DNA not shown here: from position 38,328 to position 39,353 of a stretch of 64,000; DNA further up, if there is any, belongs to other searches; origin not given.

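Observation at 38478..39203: FhuF-type [2Fe-2S] protein translationally locked between cobQ and cobN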

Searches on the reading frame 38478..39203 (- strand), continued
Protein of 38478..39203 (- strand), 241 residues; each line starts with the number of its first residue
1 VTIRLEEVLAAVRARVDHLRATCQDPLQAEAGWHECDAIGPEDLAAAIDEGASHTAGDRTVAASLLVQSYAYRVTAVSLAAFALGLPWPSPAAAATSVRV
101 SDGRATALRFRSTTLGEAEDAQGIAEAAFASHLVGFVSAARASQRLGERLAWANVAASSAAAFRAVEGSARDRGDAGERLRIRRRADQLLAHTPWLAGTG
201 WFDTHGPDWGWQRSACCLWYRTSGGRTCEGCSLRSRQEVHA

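Call 35: find_encoding_contigs(protein=P0073, flank=10000, max_places=2)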
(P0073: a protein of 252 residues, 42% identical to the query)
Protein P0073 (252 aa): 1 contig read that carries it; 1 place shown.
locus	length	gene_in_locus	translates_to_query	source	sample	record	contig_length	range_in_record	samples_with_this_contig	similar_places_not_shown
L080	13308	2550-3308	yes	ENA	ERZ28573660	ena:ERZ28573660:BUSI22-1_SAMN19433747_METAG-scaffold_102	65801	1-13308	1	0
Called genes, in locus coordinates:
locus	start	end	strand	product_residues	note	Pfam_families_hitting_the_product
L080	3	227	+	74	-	?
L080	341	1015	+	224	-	PF02571:CbiJ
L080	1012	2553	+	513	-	PF01656:CbiA, PF13500:AAA_26, PF07685:GATase_3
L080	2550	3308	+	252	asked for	PF06276:FhuF (weak)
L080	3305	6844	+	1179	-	PF02514:CobN-Mg_chel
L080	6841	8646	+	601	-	PF00158:Sigma54_activat (faint), PF07728:AAA_5, PF01078:Mg_chelatase (weak), PF17863:AAA_lid_2, PF00092:VWA (weak), PF13519:VWA_2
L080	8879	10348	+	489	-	PF01637:ATPase_2, PF13173:AAA_14 (faint), PF13401:AAA_22 (faint)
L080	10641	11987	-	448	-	-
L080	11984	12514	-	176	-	PF04542:Sigma70_r2, PF04545:Sigma70_r4, PF08281:Sigma70_r4_2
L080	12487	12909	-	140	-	-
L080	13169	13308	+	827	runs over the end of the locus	PF13188:PAS_8 (faint), PF08447:PAS_3 (faint), PF13426:PAS_9 (faint), PF08448:PAS_4 (weak), PF00990:GGDEF, PF00563:EAL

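Call 37: search_protein_families(library=pfam, proteins=[L055:3221-5149:+, L055:5133-7004:+, L055:6670-8061:+, L055:8159-9445:-, L055:9384-9962:+, L055:9920-10798:+, L045:8791-9816:+, L045:9914-10768:+, L059:9953-10558:+, L059:9058-9645:-], max_evalue=0.001)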
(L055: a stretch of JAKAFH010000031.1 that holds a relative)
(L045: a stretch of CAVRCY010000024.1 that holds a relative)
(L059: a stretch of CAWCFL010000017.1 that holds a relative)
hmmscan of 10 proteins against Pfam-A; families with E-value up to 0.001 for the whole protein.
L055:3221-5149:+ (642 aa): 13 families
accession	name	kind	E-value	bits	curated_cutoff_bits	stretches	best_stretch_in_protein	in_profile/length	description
PF07992.20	Pyr_redox_2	-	1.2e-23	84.4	26.1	1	148-440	2-291/291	Pyridine nucleotide-disulphide oxidoreductase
PF14691.11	Fer4_20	-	8.6e-17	61.4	25.8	1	55-129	31-107/113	Dihydroprymidine dehydrogenase domain II, 4Fe-4S cluster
PF12838.12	Fer4_7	-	6.5e-10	39.8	27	1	536-611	2-52/52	4Fe-4S dicluster domain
PF00070.33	Pyr_redox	-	5.4e-08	33.7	22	0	148-182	1-35/82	Pyridine nucleotide-disulphide oxidoreductase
PF00037.32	Fer4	-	5.3e-07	29.6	21.1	1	591-611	2-22/24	4Fe-4S binding domain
PF13450.12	NAD_binding_8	-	1e-06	29.3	21.9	1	152-188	2-38/68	NAD(P)-binding Rossmann-like domain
PF13738.12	Pyr_redox_3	-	8.9e-06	25.6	30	0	276-424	162-305/305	Pyridine nucleotide-disulphide oxidoreductase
PF13237.11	Fer4_10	-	2.6e-05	24.5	25.5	0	590-609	2-21/53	4Fe-4S dicluster domain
PF13534.11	Fer4_17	-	0.00014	22.8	22.2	1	535-609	1-58/61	4Fe-4S dicluster domain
PF13187.11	Fer4_9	-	0.00031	21.1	27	1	535-610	1-50/52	4Fe-4S dicluster domain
PF13484.11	Fer4_16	-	0.00039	21.6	30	0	536-556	2-23/66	4Fe-4S double cluster binding domain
PF00743.25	FMO-like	-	0.00057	18.9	22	0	147-186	2-41/532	Flavin-binding monooxygenase-like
PF13183.11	Fer4_8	-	0.00078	20.4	27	1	533-609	2-66/68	4Fe-4S dicluster domain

L055:5133-7004:+ (623 aa): 2 families
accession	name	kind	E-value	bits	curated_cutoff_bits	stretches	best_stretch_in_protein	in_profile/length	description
PF01855.24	POR_N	-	9.2e-47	160.1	27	1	230-402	2-154/231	Pyruvate flavodoxin/ferredoxin oxidoreductase, thiamine diP-bdg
PF01558.24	POR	-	7.1e-29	101.6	27.4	1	29-195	2-173/173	Pyruvate ferredoxin/flavodoxin oxidoreductase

L055:6670-8061:+ (463 aa): 1 family
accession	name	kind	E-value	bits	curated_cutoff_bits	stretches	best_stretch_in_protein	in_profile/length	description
PF02775.26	TPP_enzyme_C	-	5.1e-25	88.5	21.9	1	178-326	2-151/151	Thiamine pyrophosphate enzyme, C-terminal TPP binding domain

L055:8159-9445:- (428 aa): 3 families
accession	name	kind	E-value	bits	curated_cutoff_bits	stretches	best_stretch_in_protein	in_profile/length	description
PF07685.20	GATase_3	-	1.3e-24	87.3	27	1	224-405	1-193/196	CobB/CobQ-like glutamine amidotransferase domain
PF01656.29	CbiA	-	2.9e-12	47.1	25.4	1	1-160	20-115/125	CobQ/CobB/MinD/ParA nucleotide binding domain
PF13500.12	AAA_26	-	2.3e-08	34.6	27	1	52-162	93-196/198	AAA domain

L055:9384-9962:+ (192 aa): 1 family
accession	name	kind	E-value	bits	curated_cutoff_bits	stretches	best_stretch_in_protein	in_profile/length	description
PF19492.4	DUF6027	-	1.4e-50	171.5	25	1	68-190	8-130/134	Family of unknown function (DUF6027)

L055:9920-10798:+ (292 aa): 2 families
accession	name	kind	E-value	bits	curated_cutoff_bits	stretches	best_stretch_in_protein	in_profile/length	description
PF06276.17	FhuF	-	1.1e-07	33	25.2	1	98-228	2-139/161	Ferric iron reductase FhuF-like transporter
PF11575.13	FhuF_C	-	0.00023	21.4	20.5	1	255-273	1-19/21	FhuF 2Fe-2S C-terminal domain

L045:8791-9816:+ (341 aa): 3 families
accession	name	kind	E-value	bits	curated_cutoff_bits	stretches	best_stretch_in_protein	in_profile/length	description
PF00056.29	Ldh_1_N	-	4.9e-35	121.1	27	1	34-172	2-141/141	lactate/malate dehydrogenase, NAD binding domain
PF02866.23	Ldh_1_C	-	1.1e-28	100.8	22.6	1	175-339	1-169/174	lactate/malate dehydrogenase, alpha/beta C-terminal domain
PF02056.22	Glyco_hydro_4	-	3.2e-06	27.3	23.2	0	106-163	103-158/183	Family 4 glycosyl hydrolase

L045:9914-10768:+ (284 aa): 2 families
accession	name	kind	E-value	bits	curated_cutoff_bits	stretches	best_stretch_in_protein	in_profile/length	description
PF06276.17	FhuF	-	1.1e-07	32.9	25.2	1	101-209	1-131/161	Ferric iron reductase FhuF-like transporter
PF11575.13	FhuF_C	-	4.3e-07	30.1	20.5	1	246-266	1-21/21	FhuF 2Fe-2S C-terminal domain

L059:9953-10558:+ (201 aa): 2 families
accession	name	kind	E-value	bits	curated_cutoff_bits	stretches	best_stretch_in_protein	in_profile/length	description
PF06276.17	FhuF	-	1.1e-05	26.4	25.2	1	80-140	83-139/161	Ferric iron reductase FhuF-like transporter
PF11575.13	FhuF_C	-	0.00028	21.1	20.5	1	162-180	1-19/21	FhuF 2Fe-2S C-terminal domain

L059:9058-9645:- (195 aa): 1 family
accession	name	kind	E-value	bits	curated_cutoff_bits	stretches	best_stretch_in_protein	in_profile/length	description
PF23636.1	DUF7144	-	2.9e-24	85.9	27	1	74-188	1-114/115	Domain of unknown function (DUF7144)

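Call 45: search_protein_representatives(alignment_id=A2)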
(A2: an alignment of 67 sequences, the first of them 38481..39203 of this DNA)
Query: 67 sequences, 256 profile positions. Proteins with E-value up to 0.001 (for the whole library): 2042; up to 1e-10: 900; up to 1e-30: 94. The best 150 are listed.
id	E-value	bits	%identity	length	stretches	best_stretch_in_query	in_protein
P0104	1.2e-88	313.2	-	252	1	3-254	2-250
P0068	2.1e-87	309.1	-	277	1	3-254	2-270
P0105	9.8e-85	300.4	-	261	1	4-253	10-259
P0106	2.5e-84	299.0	-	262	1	5-254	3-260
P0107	1.4e-82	293.3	-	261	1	3-254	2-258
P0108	1.6e-79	283.3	-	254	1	5-253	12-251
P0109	7.0e-79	281.2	-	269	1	6-254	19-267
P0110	8.6e-76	271.1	-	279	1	4-252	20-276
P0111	1.7e-74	266.8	-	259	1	4-254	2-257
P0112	2.6e-73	263.0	-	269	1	7-251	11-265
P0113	7.9e-73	261.4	-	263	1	3-254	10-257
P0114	1.2e-71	257.5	-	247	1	30-254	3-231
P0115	1.7e-70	253.7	-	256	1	9-242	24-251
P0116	1.0e-69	251.2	-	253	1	4-248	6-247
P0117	2.5e-69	249.9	-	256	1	3-255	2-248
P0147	1.2e-49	185.4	-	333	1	27-253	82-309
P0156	1.1e-45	172.5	-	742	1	6-246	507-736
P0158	3.9e-45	170.6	-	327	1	4-189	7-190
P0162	8.4e-44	166.3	-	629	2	9-94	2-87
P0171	1.8e-39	152.1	-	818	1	91-254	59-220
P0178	7.0e-36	140.3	-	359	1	8-205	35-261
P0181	1.1e-33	133.1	-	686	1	7-243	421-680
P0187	2.7e-32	128.6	-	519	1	2-192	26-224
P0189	6.1e-32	127.4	-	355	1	25-212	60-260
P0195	2.7e-31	125.3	-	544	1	27-210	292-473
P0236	1.6e-26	109.6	-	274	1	6-249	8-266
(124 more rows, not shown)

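Call 46: search_protein_families(library=pfam, proteins=[P0156, P0181, P0171, P0162, P0187, P0195, P0178, P0189, P0147, P0158], max_evalue=0.001)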
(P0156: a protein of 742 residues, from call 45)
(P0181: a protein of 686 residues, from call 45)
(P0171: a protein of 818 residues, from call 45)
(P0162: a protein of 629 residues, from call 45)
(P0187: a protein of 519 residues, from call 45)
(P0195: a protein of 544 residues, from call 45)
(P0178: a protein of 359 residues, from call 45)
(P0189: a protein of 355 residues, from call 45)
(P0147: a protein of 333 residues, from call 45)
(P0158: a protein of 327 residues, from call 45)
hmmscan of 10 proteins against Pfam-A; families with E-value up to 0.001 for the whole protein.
P0156 (742 aa): 4 families
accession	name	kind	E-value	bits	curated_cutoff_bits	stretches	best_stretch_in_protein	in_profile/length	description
PF07685.20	GATase_3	-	7e-39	133.9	27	1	253-435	1-195/196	CobB/CobQ-like glutamine amidotransferase domain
PF01656.29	CbiA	-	5e-19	68.9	25.4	1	1-223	2-112/125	CobQ/CobB/MinD/ParA nucleotide binding domain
PF13500.12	AAA_26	-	2.5e-09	37.7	27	1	2-225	5-193/198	AAA domain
PF06276.17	FhuF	-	0.0004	21.3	25.2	1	565-666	1-126/161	Ferric iron reductase FhuF-like transporter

P0181 (686 aa): 0 families

P0171 (818 aa): 1 family
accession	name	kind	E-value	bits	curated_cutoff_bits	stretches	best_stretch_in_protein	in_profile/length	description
PF11575.13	FhuF_C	-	0.00064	20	20.5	1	183-201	1-19/21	FhuF 2Fe-2S C-terminal domain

P0162 (629 aa): 1 family
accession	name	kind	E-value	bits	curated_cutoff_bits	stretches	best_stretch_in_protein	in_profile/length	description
PF02514.21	CobN-Mg_chel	-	1.8e-06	26.5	24.5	0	565-598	218-251/1090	CobN/Magnesium Chelatase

P0187 (519 aa): 1 family
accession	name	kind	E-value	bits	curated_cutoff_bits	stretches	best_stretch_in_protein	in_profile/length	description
PF06276.17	FhuF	-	4.7e-09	37.4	25.2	1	92-227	1-143/161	Ferric iron reductase FhuF-like transporter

P0195 (544 aa): 0 families

P0178 (359 aa): 0 families

P0189 (355 aa): 1 family
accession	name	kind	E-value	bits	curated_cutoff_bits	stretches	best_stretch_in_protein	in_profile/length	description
PF06276.17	FhuF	-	2e-06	28.8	25.2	1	102-229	3-134/161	Ferric iron reductase FhuF-like transporter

P0147 (333 aa): 2 families
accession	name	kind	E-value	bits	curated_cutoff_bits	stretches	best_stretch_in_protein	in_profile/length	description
PF06276.17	FhuF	-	8.8e-08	33.2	25.2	1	120-230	1-126/161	Ferric iron reductase FhuF-like transporter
PF11575.13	FhuF_C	-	6.5e-05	23.1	20.5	1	273-291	1-19/21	FhuF 2Fe-2S C-terminal domain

P0158 (327 aa): 1 family
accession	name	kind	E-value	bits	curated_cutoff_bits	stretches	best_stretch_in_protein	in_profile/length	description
PF06276.17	FhuF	-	8.1e-07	30.1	25.2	1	128-175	83-130/161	Ferric iron reductase FhuF-like transporter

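Call 59: find_encoding_contigs(protein=P0236, flank=6000, max_places=2)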
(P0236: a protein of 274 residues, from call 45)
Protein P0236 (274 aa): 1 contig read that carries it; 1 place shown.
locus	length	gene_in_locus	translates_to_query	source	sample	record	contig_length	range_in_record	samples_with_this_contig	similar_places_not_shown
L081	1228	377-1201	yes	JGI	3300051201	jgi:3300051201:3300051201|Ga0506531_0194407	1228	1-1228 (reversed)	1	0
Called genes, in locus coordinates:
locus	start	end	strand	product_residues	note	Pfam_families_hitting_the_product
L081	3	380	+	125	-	?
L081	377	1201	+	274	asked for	PF06276:FhuF (weak), PF11575:FhuF_C (weak)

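Call 60: find_encoding_contigs(protein=P0156, flank=6000, max_places=2)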
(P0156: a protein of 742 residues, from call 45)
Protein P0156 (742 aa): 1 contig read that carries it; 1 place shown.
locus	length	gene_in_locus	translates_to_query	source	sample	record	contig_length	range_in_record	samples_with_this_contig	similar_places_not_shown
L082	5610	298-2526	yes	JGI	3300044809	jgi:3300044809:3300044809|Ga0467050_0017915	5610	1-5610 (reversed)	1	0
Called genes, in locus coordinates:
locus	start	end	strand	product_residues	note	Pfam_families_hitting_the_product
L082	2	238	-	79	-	?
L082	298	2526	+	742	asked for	PF01656:CbiA, PF13500:AAA_26 (weak), PF07685:GATase_3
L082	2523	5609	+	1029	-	?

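Call 62: find_encoding_contigs(protein=P0162, flank=6000, max_places=2)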
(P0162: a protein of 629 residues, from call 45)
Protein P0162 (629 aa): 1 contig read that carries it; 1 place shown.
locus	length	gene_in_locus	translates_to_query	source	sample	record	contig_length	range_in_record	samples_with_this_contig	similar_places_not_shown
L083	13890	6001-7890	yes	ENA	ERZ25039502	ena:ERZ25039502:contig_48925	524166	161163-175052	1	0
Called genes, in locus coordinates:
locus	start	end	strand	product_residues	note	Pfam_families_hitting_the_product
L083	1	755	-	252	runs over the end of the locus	-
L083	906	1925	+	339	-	PF02570:CbiC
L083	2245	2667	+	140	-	PF00590:TP_methylase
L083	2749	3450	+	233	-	PF00590:TP_methylase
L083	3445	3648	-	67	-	PF02571:CbiJ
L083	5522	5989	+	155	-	PF07685:GATase_3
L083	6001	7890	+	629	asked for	PF02514:CobN-Mg_chel (faint)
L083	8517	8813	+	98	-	PF02514:CobN-Mg_chel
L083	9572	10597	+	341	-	PF02514:CobN-Mg_chel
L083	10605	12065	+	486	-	PF17863:AAA_lid_2, PF00092:VWA, PF13519:VWA_2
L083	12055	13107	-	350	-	PF21973:DUF6925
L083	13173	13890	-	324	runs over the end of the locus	PF09490:CbtA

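Call 63: find_encoding_contigs(protein=P0181, flank=6000, max_places=2)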
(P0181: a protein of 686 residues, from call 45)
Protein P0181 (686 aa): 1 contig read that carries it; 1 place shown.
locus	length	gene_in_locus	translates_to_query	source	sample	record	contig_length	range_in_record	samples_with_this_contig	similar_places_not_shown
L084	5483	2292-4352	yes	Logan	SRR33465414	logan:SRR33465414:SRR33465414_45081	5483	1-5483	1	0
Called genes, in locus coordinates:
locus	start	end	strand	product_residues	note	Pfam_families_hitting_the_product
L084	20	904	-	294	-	PF12728:HTH_17, PF02310:B12-binding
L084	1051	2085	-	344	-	PF00296:Bac_luciferase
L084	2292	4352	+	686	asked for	-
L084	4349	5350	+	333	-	PF03186:CobD_Cbib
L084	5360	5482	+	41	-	?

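Call 67: find_encoding_contigs(protein=P0068, flank=10000, max_places=1)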
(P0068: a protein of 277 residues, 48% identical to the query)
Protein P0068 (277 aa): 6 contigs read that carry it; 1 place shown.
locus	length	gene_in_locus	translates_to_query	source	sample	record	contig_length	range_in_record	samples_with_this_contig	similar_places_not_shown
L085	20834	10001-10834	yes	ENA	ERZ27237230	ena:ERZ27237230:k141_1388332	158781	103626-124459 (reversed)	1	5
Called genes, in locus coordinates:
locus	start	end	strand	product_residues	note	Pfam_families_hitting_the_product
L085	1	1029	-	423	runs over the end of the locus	PF00590:TP_methylase, PF13649:Methyltransf_25 (weak)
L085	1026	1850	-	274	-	-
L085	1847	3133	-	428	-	PF01656:CbiA, PF13500:AAA_26 (weak), PF07685:GATase_3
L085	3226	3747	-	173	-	PF02572:CobA_CobO_BtuR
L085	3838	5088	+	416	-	PF03460:NIR_SIR_ferr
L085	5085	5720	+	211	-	PF02570:CbiC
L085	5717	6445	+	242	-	PF00590:TP_methylase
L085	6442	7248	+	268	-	PF00590:TP_methylase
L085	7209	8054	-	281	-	PF02571:CbiJ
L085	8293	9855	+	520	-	PF01656:CbiA, PF13500:AAA_26, PF07685:GATase_3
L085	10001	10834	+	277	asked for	-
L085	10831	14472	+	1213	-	PF02514:CobN-Mg_chel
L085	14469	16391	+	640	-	PF00158:Sigma54_activat (weak), PF07728:AAA_5, PF01078:Mg_chelatase (weak), PF17863:AAA_lid_2, PF00092:VWA, PF13519:VWA_2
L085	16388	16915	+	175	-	PF02283:CobU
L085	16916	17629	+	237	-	PF02654:CobS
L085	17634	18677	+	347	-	PF03186:CobD_Cbib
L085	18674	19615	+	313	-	PF00155:Aminotran_1_2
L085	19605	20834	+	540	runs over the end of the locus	PF00702:Hydrolase, PF13419:HAD_2, PF13242:Hydrolase_like (weak), PF02277:DBI_PRT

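Call 68: find_encoding_contigs(protein=P0091, flank=10000, max_places=1)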
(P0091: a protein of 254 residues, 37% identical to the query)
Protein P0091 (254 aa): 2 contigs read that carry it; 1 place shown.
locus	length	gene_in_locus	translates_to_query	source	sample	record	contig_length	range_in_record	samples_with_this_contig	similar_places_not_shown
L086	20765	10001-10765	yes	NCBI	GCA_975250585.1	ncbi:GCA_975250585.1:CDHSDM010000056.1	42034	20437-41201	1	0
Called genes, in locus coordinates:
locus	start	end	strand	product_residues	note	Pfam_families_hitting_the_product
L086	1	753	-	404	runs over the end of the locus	PF00590:TP_methylase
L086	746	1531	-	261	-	PF00590:TP_methylase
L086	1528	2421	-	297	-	PF01402:RHH_1, PF07878:RHH_5 (faint), PF00590:TP_methylase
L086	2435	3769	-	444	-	PF01656:CbiA, PF13500:AAA_26, PF07685:GATase_3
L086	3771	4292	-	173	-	PF02572:CobA_CobO_BtuR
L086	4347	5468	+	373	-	PF03460:NIR_SIR_ferr (weak)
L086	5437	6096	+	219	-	PF02570:CbiC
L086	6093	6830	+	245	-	PF00590:TP_methylase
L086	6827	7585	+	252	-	PF00590:TP_methylase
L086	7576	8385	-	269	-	PF02571:CbiJ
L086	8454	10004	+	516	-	PF01656:CbiA, PF13500:AAA_26, PF07685:GATase_3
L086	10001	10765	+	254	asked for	-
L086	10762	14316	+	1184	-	PF02514:CobN-Mg_chel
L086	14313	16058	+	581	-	PF07728:AAA_5, PF01078:Mg_chelatase, PF17863:AAA_lid_2, PF00092:VWA, PF13519:VWA_2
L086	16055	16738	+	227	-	-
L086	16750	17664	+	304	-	PF00155:Aminotran_1_2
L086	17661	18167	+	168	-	PF02283:CobU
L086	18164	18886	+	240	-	PF02654:CobS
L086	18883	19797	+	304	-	PF03186:CobD_Cbib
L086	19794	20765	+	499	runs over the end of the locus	PF13419:HAD_2, PF00702:Hydrolase (weak), PF02277:DBI_PRT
